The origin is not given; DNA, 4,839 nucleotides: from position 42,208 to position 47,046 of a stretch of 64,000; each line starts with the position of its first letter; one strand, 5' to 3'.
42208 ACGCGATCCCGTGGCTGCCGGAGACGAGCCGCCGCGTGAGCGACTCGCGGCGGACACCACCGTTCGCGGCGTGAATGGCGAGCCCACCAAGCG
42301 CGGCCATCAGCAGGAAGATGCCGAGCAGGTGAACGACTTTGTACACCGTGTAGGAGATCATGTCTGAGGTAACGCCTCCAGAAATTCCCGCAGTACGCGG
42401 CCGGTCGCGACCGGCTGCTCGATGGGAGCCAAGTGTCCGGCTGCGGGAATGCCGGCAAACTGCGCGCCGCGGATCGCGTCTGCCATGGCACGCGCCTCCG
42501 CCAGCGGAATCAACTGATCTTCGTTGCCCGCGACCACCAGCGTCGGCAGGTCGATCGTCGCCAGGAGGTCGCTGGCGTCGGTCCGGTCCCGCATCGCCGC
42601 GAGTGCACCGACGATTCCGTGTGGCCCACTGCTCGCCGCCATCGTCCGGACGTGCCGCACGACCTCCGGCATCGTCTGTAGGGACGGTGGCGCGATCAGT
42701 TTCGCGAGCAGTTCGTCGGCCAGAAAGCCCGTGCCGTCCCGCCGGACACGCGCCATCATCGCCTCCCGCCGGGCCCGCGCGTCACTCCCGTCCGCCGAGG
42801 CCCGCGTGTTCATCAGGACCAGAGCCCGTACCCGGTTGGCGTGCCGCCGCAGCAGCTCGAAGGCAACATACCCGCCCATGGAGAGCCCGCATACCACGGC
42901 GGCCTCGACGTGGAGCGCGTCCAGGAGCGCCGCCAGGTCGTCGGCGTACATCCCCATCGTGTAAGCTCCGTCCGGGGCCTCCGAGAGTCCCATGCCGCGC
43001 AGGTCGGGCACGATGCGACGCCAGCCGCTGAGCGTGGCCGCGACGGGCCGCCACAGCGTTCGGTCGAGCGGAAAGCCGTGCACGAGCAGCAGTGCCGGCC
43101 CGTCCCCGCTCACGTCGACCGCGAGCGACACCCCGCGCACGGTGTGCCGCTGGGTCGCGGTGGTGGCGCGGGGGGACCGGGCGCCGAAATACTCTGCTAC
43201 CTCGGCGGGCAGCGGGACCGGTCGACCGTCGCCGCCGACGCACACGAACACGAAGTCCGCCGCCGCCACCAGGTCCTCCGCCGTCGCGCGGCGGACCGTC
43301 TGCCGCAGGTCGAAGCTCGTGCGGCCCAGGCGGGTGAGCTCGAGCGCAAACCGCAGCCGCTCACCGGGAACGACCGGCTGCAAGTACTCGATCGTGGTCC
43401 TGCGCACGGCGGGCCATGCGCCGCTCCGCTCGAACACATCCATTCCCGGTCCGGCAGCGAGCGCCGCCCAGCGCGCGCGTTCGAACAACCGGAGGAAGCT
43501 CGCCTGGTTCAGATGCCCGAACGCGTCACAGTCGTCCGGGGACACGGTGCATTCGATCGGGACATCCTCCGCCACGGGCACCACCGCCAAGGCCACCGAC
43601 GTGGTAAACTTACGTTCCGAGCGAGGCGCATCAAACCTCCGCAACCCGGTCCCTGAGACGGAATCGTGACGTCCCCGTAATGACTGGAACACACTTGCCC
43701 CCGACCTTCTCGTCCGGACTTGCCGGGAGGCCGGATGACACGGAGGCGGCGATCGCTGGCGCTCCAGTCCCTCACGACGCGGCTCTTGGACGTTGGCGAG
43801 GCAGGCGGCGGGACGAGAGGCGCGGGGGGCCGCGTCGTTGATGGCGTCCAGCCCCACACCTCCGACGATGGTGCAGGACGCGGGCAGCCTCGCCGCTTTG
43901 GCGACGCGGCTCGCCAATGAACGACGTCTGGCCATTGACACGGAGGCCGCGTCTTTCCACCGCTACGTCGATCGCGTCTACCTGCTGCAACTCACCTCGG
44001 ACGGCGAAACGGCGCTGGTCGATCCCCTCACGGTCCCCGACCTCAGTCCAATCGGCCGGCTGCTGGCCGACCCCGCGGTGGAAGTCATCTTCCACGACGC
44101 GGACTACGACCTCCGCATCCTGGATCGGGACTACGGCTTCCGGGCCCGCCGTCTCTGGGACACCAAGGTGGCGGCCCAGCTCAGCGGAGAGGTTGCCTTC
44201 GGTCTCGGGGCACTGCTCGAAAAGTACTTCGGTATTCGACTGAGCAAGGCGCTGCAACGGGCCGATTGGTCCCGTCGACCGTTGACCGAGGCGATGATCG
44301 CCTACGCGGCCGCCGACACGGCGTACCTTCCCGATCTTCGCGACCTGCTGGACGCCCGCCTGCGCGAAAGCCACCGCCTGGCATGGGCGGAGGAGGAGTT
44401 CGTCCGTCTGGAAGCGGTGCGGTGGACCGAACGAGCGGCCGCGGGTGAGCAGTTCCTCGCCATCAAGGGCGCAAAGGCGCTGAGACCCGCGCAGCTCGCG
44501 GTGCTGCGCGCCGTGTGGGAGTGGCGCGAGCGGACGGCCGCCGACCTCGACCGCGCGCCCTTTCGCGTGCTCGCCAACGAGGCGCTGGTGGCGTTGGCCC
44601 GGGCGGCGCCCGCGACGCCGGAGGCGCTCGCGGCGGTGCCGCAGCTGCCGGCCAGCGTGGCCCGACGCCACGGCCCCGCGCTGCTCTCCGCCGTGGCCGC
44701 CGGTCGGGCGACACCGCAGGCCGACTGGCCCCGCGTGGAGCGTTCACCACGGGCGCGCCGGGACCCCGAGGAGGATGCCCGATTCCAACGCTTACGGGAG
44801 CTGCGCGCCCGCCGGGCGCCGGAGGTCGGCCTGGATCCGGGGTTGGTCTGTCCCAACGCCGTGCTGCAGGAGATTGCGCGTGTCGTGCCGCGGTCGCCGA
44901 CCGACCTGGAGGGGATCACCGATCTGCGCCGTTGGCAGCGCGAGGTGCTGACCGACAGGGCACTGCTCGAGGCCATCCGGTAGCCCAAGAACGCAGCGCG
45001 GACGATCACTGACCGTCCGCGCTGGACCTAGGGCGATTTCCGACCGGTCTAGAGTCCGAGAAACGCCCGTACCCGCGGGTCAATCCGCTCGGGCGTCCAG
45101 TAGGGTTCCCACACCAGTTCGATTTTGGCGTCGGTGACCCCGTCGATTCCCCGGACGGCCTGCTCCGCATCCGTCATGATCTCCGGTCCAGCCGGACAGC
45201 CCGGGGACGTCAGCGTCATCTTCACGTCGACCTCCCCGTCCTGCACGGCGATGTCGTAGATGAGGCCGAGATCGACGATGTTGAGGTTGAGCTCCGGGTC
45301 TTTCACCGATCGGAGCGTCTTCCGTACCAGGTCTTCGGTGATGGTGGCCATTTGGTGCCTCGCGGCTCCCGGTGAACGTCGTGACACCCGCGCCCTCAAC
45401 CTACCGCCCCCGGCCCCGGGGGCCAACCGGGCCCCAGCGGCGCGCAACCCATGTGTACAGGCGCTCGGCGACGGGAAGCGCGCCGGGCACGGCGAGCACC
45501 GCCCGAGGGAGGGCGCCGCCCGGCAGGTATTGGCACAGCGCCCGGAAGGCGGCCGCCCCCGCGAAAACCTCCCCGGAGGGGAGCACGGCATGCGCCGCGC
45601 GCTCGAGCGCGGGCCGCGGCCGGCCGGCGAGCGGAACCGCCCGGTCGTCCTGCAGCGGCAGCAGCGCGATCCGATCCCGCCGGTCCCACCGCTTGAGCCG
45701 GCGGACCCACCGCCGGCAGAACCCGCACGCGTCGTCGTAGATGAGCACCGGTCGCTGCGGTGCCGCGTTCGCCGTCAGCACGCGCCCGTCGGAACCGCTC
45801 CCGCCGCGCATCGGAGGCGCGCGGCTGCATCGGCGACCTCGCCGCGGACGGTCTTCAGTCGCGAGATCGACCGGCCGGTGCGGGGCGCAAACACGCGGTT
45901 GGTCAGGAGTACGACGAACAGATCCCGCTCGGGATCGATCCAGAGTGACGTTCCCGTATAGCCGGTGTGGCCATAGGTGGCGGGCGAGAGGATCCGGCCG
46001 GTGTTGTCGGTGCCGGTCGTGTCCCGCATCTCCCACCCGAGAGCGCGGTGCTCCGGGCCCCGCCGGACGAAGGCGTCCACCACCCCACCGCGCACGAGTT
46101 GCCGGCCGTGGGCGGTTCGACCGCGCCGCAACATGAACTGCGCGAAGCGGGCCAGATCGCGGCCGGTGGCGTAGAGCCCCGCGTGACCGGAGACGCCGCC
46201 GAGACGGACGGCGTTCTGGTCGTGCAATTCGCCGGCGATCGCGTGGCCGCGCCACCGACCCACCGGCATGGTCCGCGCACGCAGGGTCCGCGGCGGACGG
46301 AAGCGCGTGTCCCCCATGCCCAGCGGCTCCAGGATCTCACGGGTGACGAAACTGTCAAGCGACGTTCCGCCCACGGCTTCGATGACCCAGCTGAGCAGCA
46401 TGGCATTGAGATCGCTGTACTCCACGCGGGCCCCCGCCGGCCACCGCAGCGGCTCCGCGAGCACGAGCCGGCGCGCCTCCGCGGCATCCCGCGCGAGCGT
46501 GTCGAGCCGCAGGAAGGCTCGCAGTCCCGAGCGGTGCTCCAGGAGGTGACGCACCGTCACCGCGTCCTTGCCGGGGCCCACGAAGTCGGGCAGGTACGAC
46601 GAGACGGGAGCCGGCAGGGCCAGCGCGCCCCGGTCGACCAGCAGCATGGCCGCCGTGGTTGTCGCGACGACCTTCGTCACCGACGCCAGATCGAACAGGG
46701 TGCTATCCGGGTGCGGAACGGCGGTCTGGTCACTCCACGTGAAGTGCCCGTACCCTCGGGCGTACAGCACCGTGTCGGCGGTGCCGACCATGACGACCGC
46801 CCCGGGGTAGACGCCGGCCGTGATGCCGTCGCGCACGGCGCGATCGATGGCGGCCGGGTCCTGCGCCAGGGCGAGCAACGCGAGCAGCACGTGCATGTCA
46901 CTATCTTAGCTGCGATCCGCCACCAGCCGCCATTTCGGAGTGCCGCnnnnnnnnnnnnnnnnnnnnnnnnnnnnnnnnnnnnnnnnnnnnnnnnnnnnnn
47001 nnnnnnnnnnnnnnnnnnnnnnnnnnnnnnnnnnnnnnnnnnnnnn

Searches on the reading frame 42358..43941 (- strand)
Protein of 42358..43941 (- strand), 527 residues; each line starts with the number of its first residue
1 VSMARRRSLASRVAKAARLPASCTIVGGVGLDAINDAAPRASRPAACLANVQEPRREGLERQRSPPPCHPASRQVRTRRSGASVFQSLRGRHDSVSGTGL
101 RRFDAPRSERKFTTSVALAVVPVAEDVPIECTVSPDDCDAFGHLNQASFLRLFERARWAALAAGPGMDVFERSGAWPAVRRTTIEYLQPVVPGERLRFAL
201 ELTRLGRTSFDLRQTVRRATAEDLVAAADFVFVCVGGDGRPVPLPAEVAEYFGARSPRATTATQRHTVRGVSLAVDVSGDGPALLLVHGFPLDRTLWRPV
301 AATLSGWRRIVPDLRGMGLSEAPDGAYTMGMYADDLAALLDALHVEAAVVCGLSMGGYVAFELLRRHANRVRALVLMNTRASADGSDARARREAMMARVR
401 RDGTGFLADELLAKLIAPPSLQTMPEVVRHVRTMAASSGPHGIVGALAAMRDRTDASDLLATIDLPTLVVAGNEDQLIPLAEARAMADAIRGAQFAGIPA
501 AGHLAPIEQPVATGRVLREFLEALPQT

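Call 24: search_protein_families(library=pfam, proteins=[window:42358-43941:-], max_evalue=0.001)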
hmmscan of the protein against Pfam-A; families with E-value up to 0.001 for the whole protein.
window:42358-43941:- (527 aa): 6 families
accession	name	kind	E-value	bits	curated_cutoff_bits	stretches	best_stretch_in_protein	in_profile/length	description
PF00561.26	Abhydrolase_1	-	6.5e-30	105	25.8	1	282-509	1-244/245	alpha/beta hydrolase fold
PF12697.13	Abhydrolase_6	-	5.3e-20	73.4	26.3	1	284-512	1-213/217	Alpha/beta hydrolase family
PF13279.12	4HBT_2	-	1.3e-19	71.2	25.5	1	133-250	1-120/122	Thioesterase-like superfamily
PF12146.15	Hydrolase_4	-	4.9e-15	55.9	27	1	285-503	8-232/239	Serine aminopeptidase, S33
PF03096.20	Ndr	-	2.2e-11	43.5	23.3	1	328-477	81-232/283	Ndr family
PF03061.28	4HBT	-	6e-11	42.9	20.6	1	141-220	1-74/79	Thioesterase superfamily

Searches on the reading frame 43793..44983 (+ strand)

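Call 24: search_protein_families(library=pfam, proteins=[window:43793-44983:+], max_evalue=0.001)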
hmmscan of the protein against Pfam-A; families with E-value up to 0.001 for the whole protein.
window:43793-44983:+ (396 aa): 2 families
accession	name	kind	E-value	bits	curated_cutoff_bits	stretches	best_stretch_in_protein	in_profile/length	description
PF01612.26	DNA_pol_A_exo1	-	9.2e-38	130.2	23.6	1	25-189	2-171/173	3'-5' exonuclease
PF00570.28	HRDC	-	7e-30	103.2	23.8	2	234-301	1-68/68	HRDC domain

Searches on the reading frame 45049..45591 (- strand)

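Call 24: search_protein_families(library=pfam, proteins=[window:45049-45591:-], max_evalue=0.001)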
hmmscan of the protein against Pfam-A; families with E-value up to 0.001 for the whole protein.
window:45049-45591:- (180 aa): 1 family
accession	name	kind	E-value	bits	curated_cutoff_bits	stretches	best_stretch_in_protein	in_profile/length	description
PF01883.24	FeS_assembly_P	-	7.5e-22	77.8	23.5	1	88-158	3-72/73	Iron-sulfur cluster assembly protein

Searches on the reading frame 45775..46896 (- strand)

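Call 24: search_protein_families(library=pfam, proteins=[window:45775-46896:-], max_evalue=0.001)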
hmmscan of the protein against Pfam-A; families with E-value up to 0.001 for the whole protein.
window:45775-46896:- (373 aa): 1 family
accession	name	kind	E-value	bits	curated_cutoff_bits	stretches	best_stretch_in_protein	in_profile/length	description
PF00144.29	Beta-lactamase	-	3.3e-69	234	27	1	17-340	1-316/329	Beta-lactamase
